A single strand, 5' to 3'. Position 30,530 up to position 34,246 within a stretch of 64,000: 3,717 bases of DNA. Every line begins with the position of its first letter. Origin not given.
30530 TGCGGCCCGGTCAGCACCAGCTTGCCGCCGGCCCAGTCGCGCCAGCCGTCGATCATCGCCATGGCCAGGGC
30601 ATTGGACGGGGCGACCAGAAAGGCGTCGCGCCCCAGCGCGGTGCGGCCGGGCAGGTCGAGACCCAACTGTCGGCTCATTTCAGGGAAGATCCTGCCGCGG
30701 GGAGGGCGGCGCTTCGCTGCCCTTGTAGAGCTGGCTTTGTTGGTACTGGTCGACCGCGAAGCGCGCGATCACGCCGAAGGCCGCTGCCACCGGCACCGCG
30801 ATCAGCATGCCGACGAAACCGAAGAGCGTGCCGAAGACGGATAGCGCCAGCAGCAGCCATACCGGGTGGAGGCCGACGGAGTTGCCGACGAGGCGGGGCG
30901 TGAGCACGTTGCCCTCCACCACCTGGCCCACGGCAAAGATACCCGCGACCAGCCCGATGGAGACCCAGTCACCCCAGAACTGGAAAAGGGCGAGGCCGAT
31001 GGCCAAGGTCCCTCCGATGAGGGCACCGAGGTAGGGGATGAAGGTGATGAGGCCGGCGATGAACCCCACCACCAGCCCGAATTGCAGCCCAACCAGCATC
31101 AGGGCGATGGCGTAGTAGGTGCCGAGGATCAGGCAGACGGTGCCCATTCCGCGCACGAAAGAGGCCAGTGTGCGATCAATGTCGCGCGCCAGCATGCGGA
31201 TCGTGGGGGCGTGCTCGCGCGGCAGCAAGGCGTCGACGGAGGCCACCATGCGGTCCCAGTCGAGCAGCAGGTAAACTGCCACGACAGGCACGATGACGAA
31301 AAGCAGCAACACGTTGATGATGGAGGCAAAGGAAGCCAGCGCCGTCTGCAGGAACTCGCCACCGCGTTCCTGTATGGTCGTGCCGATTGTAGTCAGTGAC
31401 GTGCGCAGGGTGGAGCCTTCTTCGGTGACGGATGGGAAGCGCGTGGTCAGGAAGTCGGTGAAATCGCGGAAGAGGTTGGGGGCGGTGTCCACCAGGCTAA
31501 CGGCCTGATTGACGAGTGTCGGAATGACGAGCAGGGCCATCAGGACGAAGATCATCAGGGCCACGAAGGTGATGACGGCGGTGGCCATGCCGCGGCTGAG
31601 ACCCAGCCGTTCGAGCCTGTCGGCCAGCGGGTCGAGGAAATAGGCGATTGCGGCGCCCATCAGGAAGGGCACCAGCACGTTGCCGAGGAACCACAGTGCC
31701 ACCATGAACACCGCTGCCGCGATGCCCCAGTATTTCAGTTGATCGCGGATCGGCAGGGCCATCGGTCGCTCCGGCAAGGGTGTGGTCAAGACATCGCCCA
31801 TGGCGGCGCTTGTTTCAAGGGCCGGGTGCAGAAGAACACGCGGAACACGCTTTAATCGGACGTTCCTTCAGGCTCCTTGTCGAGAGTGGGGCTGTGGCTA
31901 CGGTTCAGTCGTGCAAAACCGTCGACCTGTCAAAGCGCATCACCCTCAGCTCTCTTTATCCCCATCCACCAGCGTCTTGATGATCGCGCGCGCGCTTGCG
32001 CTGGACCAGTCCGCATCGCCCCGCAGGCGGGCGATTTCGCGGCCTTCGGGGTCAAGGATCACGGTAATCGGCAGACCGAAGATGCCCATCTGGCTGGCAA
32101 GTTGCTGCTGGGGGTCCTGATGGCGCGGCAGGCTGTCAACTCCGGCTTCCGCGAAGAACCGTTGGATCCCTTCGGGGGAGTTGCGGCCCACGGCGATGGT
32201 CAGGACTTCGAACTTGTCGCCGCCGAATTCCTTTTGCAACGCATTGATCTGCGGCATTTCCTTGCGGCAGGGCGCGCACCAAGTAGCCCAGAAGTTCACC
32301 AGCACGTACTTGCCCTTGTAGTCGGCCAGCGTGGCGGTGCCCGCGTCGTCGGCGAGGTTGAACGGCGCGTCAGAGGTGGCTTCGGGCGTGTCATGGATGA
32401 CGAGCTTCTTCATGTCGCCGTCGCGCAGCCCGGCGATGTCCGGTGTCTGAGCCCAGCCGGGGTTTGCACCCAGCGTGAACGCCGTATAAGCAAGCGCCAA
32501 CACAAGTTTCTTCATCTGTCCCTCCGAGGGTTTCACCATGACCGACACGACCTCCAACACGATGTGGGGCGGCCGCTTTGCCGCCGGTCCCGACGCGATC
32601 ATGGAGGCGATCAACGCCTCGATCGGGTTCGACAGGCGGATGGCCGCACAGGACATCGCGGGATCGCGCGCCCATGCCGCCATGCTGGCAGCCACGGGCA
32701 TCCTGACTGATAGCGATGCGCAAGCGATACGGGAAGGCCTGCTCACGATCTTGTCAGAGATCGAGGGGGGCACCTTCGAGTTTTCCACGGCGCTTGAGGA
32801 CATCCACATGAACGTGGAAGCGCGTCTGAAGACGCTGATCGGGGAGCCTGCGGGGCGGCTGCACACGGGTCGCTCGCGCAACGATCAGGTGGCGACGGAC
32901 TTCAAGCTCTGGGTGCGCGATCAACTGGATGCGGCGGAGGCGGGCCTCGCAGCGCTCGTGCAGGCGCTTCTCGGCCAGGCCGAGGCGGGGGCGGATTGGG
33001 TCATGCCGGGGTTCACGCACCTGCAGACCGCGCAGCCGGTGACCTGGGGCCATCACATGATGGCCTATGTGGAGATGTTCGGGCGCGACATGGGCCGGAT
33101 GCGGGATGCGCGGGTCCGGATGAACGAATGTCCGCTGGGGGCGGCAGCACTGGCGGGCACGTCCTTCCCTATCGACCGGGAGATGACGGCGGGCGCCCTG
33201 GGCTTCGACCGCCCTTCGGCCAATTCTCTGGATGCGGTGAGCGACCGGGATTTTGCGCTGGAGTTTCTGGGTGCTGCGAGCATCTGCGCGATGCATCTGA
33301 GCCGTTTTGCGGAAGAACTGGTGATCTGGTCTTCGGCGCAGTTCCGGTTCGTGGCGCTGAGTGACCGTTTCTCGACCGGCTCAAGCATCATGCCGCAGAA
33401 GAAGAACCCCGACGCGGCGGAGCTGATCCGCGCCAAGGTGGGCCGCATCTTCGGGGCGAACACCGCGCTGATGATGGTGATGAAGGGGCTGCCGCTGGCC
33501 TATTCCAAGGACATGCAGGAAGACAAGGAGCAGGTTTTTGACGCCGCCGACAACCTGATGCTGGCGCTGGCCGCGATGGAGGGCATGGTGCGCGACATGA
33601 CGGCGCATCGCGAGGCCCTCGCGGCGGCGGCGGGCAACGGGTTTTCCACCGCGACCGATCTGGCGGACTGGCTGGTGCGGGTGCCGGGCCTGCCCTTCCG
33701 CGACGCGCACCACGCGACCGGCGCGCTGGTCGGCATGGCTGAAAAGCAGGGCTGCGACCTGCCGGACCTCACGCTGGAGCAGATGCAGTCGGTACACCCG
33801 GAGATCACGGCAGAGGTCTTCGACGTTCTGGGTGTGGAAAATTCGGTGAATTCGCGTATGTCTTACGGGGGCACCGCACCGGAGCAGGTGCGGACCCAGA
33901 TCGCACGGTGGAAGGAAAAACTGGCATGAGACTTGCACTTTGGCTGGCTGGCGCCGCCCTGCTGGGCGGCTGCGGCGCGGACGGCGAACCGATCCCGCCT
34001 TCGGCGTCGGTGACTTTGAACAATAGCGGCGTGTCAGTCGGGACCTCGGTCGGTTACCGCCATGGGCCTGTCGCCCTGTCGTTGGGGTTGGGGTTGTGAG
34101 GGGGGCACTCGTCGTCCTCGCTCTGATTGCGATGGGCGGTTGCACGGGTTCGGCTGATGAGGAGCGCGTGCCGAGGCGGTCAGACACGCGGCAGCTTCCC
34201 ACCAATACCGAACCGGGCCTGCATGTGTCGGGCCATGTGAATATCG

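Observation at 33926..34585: Tandem micro-lipoproteins ending in outer-membrane-barrel-like beta-strands between argH and lysA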

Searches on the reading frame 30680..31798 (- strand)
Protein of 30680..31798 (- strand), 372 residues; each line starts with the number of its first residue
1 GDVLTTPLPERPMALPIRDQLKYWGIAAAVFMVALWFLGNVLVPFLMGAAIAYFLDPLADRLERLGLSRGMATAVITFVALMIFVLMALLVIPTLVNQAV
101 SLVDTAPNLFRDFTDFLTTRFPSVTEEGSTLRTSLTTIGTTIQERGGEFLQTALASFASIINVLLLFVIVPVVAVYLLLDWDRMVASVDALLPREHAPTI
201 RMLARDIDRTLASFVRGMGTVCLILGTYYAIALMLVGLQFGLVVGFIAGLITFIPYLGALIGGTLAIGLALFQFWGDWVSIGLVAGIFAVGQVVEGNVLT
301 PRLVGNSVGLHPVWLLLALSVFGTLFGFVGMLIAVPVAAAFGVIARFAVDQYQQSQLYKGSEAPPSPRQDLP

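Call 75: search_protein_families(library=pfam, proteins=[window:30680-31798:-], max_evalue=0.00001)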
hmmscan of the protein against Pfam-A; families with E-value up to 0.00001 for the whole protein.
window:30680-31798:- (372 aa): 1 family
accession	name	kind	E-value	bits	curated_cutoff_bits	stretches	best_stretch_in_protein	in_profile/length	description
PF01594.21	AI-2E_transport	-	3.8e-60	204.2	34.3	1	28-344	8-322/327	AI-2E family transporter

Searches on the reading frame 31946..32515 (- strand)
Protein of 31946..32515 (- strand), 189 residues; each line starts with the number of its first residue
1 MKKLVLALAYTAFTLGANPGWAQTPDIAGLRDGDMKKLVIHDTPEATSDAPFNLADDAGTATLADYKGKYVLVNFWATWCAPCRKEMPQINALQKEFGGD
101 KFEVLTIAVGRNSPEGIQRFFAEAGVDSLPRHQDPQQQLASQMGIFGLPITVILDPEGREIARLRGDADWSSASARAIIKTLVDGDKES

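Call 75: search_protein_families(library=pfam, proteins=[window:31946-32515:-], max_evalue=0.00001)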
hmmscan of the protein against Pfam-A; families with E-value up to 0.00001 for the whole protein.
window:31946-32515:- (189 aa): 5 families
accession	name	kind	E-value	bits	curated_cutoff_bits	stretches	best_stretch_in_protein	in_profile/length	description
PF00578.27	AhpC-TSA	-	7.4e-19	68.3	26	1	52-158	8-119/124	AhpC/TSA family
PF08534.16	Redoxin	-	1.6e-16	60.9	26.6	1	53-175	10-144/148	Redoxin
PF13905.12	Thioredoxin_8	-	9.3e-16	58.4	27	1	68-159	1-93/94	Thioredoxin-like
PF00085.26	Thioredoxin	-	2.1e-09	37.7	23.5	1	67-112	17-61/103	Thioredoxin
PF13098.12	Thioredoxin_2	-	7.7e-09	36.3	27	1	67-167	4-94/104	Thioredoxin-like domain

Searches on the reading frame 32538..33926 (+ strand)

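Call 3: search_protein_families(library=pfam, proteins=[window:32538-33926:+], max_evalue=10)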
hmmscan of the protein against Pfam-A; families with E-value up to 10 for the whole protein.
window:32538-33926:+ (463 aa): 2 families
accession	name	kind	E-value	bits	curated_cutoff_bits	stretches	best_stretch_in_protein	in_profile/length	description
PF00206.25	Lyase_1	-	2e-78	264.4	27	1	12-306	1-312/312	Lyase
PF14698.11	ASL_C2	-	6.8e-28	97.3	27.3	1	369-438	1-69/69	Argininosuccinate lyase C-terminal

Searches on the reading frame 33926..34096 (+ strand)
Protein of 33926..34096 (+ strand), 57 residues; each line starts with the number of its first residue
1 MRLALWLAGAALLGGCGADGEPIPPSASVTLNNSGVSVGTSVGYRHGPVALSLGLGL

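Call 3: search_protein_families(library=pfam, proteins=[window:33926-34096:+], max_evalue=10)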
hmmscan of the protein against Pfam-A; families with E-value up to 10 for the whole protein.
window:33926-34096:+ (57 aa): 1 family
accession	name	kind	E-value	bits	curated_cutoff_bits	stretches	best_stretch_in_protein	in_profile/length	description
PF13953.12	PapC_C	-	0.16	12.2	27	1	18-43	7-30/66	PapC C-terminal domain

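Call 4: search_protein_families(library=ncbifam, proteins=[window:33926-34096:+], max_evalue=10)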
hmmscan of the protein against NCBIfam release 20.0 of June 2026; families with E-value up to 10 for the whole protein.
window:33926-34096:+ (57 aa): 0 families

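Call 5: find_homologous_proteins(query=window:33926-34096:+, max_evalue=0.01)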
Query window:33926-34096:+ (57 aa): 3 proteins with E <= 0.01 among 5 candidates.
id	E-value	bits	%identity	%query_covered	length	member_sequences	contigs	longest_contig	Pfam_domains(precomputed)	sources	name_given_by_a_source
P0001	2.4e-28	114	100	100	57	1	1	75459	-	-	-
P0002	5.2e-8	51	53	100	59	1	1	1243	-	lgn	-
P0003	3.5e-5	42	51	88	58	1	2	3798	-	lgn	-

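Call 7: find_encoding_contigs(protein=P0002, flank=5000)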
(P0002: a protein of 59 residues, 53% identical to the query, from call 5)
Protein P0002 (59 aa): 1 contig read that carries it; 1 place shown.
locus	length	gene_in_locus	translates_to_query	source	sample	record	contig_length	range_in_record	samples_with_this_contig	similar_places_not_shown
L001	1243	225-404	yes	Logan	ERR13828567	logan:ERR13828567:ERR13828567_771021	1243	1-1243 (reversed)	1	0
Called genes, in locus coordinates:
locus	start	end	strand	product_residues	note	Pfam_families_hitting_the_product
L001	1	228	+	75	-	?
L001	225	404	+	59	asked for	-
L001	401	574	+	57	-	-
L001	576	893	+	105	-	PF11196:DUF2834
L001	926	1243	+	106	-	?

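Call 8: find_encoding_contigs(protein=P0003, flank=5000)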
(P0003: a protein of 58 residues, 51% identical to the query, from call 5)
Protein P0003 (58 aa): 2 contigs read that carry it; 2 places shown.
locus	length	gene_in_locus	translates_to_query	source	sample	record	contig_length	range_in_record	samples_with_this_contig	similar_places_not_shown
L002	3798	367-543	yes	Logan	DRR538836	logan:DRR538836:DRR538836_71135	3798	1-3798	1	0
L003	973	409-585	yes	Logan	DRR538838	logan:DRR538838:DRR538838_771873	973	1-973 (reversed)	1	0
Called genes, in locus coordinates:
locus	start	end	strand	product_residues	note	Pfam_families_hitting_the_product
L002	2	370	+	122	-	?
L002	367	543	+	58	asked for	-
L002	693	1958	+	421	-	PF00278:Orn_DAP_Arg_deC, PF01168:Ala_racemase_N (weak), PF02784:Orn_Arg_deC_N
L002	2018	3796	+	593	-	?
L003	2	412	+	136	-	?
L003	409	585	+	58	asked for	-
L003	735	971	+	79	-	?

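Call 30: search_protein_families(library=pfam, alignment_id=A2, max_evalue=10)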
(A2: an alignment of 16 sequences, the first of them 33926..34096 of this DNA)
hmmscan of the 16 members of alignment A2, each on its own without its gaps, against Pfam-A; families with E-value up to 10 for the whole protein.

A. member 1, window:33926-34096:+ (57 aa): 1 family
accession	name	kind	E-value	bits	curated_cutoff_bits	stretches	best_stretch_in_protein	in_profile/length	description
PF13953.12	PapC_C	-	0.16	12.2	27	1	18-43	7-30/66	PapC C-terminal domain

B. families by the number of members that match (of 16 scanned): 7 families
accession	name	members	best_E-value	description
PF13627.12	LptM_cons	6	0.024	LPS-assembly lipoprotein LptM, conserved region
PF08139.17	LPAM_1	2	0.016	Prokaryotic membrane lipoprotein lipid attachment site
PF23157.1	DUF7055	1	0.076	Domain of unknown function (DUF7055)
PF03955.20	Adeno_PIX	1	0.15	Adenovirus hexon-associated protein (IX)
PF13953.12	PapC_C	1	0.16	PapC C-terminal domain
PF14466.11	PLCC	1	0.17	PLAT/LH2 and C2-like Ca2+-binding lipoprotein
PF00879.23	Defensin_propep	1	0.19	Defensin propeptide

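Call 31: find_homologous_proteins(query=A2, max_evalue=0.001)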
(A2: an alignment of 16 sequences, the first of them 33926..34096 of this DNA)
Query A2 (16 sequences) (57 aa, profile of the alignment): 1289 proteins with E <= 0.001 among 7180 candidates; the best 120 are listed.
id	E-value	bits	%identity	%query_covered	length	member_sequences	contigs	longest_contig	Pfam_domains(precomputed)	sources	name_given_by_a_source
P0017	3.8e-24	102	51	100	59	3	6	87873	-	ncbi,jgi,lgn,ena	jgi:hypothetical protein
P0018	1.0e-23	100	44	100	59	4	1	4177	-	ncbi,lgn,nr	ncbi:MAG: hypothetical protein HKP51_01305 [Sulfitobacter sp.]|nr:hypothetical protein [Sulfitobacte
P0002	3.1e-23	99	53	100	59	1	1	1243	-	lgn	-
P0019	4.2e-23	98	49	100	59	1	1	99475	-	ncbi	ncbi:MAG: hypothetical protein AB8B60_10820 [Sulfitobacter sp.]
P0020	4.4e-23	98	51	100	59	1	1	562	-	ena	-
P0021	7.0e-23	98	54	100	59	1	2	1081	-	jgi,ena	-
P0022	1.3e-22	97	51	91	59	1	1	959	-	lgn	-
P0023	1.4e-22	97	54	100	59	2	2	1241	-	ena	-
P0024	1.8e-22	96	56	100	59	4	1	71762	-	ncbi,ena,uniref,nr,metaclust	ncbi:hypothetical protein A8B82_07290 [Sulfitobacter sp. EhC04]|uniref:hypothetical protein n=1 Tax=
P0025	2.2e-22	96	47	100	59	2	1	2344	-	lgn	-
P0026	2.4e-22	96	59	74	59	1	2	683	-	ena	-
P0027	2.8e-22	96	58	91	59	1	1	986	-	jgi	jgi:hypothetical protein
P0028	2.8e-22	96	54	100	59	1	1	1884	-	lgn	-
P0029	3.3e-22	96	49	96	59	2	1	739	-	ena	-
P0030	3.4e-22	95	58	100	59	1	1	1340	-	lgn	-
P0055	4.7e-21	92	60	72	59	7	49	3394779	-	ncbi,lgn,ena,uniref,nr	ncbi:hypothetical protein HKX17_12715 [Sulfitobacter sp. KE34]|uniref:Argininosuccinate lyase n=1 Ta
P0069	1.8e-20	90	52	74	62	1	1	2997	-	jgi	jgi:ABC-type glycerol-3-phosphate transport system substrate-binding protein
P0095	5.8e-20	88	54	100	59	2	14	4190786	-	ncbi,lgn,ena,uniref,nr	ncbi:hypothetical protein [Sulfitobacter sp. SK011]|uniref:hypothetical protein n=1 Tax=Sulfitobacte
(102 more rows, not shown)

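Call 33: search_solved_structures(query=A2, max_evalue=10, show_alignments=3)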
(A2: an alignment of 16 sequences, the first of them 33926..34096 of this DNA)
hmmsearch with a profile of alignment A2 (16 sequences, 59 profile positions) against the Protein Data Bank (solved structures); distinct sequences matched with E-value up to 10: 7.
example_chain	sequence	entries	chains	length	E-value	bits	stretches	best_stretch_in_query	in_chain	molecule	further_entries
8cka_A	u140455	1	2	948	0.0084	18.9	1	4-38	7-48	Hexagonally packed intermediate-layer surface protein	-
6yba_Q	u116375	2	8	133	0.057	16.2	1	12-43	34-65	Hexon-interlacing protein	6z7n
7rd1_N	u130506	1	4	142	0.24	14.2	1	13-42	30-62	Hexon-interlacing protein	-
8odx_A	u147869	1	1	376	0.31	13.9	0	21-40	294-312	Interleukin-12 receptor subunit beta-1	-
8wqp_A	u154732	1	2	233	0.61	12.9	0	22-50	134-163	Diatom the pyrenoid shell protein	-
9ych_P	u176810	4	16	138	0.69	12.8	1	13-33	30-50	Hexon-interlacing protein IX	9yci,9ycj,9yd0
4bkf_A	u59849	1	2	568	1.4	11.8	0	4-50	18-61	EPHRIN TYPE-A RECEPTOR 4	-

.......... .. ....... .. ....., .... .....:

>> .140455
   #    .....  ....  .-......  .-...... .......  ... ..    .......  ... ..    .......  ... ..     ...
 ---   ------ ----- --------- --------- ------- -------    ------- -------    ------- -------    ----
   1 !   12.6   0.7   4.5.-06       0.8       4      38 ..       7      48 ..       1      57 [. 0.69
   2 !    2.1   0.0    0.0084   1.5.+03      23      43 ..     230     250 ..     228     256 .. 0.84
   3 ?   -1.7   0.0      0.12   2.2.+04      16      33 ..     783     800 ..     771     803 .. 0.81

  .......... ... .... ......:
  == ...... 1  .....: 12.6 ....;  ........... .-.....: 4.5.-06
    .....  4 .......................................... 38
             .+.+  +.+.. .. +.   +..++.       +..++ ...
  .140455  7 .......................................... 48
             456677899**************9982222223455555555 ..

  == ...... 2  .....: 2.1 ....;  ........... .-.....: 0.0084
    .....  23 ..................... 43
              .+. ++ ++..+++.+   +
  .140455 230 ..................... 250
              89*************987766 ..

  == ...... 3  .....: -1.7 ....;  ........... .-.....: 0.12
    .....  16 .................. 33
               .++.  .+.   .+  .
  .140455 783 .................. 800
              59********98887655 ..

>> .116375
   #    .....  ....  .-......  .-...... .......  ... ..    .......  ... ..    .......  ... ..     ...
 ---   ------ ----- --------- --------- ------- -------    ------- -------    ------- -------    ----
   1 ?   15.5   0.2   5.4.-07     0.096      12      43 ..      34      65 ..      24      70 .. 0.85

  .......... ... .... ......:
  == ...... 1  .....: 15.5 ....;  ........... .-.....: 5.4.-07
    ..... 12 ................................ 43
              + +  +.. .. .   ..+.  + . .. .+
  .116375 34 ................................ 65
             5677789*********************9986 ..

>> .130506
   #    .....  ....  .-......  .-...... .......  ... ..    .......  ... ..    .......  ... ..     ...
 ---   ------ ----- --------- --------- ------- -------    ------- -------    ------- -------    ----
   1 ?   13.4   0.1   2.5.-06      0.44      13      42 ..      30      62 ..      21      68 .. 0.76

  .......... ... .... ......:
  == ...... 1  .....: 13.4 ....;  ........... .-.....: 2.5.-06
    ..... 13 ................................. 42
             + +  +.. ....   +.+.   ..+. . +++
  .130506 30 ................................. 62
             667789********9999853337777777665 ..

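Call 51: predict_structure(alignment_id=A5)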
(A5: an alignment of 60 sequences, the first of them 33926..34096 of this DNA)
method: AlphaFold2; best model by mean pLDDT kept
length: 57 residues; sequences in the alignment: 60
mean_pLDDT: 64.0   pTM: 0.27
mean pLDDT of the five models: 64.0, 62.0, 61.6, 55.9, 53.5
residues with pLDDT >= 90: 0; 70-90: 9; 50-70: 48; < 50: 0
segments of 3 or more residues with pLDDT < 50: none
pLDDT, mean of each block of 10 residues (from residue 1): 76 60 63 58 64 63
secondary structure, 60 per line:
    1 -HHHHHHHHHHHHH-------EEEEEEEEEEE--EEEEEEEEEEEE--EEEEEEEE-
elements in order: H2-14 E22-32 E35-46 E49-56

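Call 64: find_encoding_contigs(protein=P0055, flank=2000, max_places=2)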
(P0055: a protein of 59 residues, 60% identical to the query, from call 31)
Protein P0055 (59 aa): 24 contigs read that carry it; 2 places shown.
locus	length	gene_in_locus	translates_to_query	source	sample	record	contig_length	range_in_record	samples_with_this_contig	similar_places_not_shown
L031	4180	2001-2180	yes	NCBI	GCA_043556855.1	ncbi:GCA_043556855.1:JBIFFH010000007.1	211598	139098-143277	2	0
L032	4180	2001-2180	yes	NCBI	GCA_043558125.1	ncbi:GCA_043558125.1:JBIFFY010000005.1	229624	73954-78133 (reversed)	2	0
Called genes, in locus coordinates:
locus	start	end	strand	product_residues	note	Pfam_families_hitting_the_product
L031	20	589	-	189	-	PF08534:Redoxin, PF00578:AhpC-TSA, PF00085:Thioredoxin, PF13098:Thioredoxin_2, PF13905:Thioredoxin_8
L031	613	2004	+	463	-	PF00206:Lyase_1, PF14698:ASL_C2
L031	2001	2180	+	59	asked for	-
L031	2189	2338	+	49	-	-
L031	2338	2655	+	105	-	PF11196:DUF2834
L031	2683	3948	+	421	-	PF00278:Orn_DAP_Arg_deC, PF01168:Ala_racemase_N (weak), PF02784:Orn_Arg_deC_N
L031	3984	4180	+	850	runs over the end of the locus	PF13779:DUF4175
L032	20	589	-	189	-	PF08534:Redoxin, PF00578:AhpC-TSA, PF00085:Thioredoxin, PF13098:Thioredoxin_2, PF13905:Thioredoxin_8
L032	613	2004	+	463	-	PF00206:Lyase_1, PF14698:ASL_C2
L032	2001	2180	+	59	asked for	-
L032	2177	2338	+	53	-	-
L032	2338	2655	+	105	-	PF11196:DUF2834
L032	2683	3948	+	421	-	PF00278:Orn_DAP_Arg_deC, PF01168:Ala_racemase_N (faint), PF02784:Orn_Arg_deC_N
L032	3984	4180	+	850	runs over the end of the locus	PF13779:DUF4175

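Call 65: find_encoding_contigs(protein=P0095, flank=2000, max_places=2)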
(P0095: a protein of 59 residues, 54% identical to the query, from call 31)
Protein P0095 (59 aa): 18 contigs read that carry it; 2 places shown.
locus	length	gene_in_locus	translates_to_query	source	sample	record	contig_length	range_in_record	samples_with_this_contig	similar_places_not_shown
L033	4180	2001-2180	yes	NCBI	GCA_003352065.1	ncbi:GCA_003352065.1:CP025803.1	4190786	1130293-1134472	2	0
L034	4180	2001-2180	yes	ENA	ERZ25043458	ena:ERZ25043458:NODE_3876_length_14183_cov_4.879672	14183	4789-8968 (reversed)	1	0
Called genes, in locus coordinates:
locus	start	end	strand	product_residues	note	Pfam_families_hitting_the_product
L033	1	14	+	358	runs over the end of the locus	PF13403:Hint_2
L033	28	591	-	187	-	PF00578:AhpC-TSA, PF08534:Redoxin, PF00085:Thioredoxin (weak), PF13098:Thioredoxin_2, PF13905:Thioredoxin_8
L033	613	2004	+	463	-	PF00206:Lyase_1, PF14698:ASL_C2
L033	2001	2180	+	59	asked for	-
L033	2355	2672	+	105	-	PF11196:DUF2834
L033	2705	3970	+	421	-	PF00278:Orn_DAP_Arg_deC, PF01168:Ala_racemase_N (weak), PF02784:Orn_Arg_deC_N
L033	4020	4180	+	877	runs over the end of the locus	PF13779:DUF4175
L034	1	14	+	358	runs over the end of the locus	PF13403:Hint_2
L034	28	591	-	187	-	PF00578:AhpC-TSA, PF08534:Redoxin, PF00085:Thioredoxin (weak), PF13098:Thioredoxin_2, PF13905:Thioredoxin_8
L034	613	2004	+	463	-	PF00206:Lyase_1, PF14698:ASL_C2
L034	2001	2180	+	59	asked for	-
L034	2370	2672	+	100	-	PF11196:DUF2834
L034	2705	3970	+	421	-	PF00278:Orn_DAP_Arg_deC, PF01168:Ala_racemase_N (weak), PF02784:Orn_Arg_deC_N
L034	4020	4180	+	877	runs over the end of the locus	PF13779:DUF4175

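Call 66: find_encoding_contigs(protein=P0069, flank=2000, max_places=2)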
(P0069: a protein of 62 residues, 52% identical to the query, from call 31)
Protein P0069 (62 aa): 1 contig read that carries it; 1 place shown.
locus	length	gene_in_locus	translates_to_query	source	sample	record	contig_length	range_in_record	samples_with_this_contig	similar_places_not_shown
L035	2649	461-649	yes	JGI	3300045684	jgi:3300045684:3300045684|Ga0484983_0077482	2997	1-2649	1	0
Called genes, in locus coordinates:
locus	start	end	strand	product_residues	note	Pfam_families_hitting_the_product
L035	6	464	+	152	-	PF14698:ASL_C2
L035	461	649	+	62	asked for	-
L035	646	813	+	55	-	-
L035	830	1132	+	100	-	PF11196:DUF2834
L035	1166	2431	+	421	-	PF00278:Orn_DAP_Arg_deC, PF01168:Ala_racemase_N (weak), PF02784:Orn_Arg_deC_N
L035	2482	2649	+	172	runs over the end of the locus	?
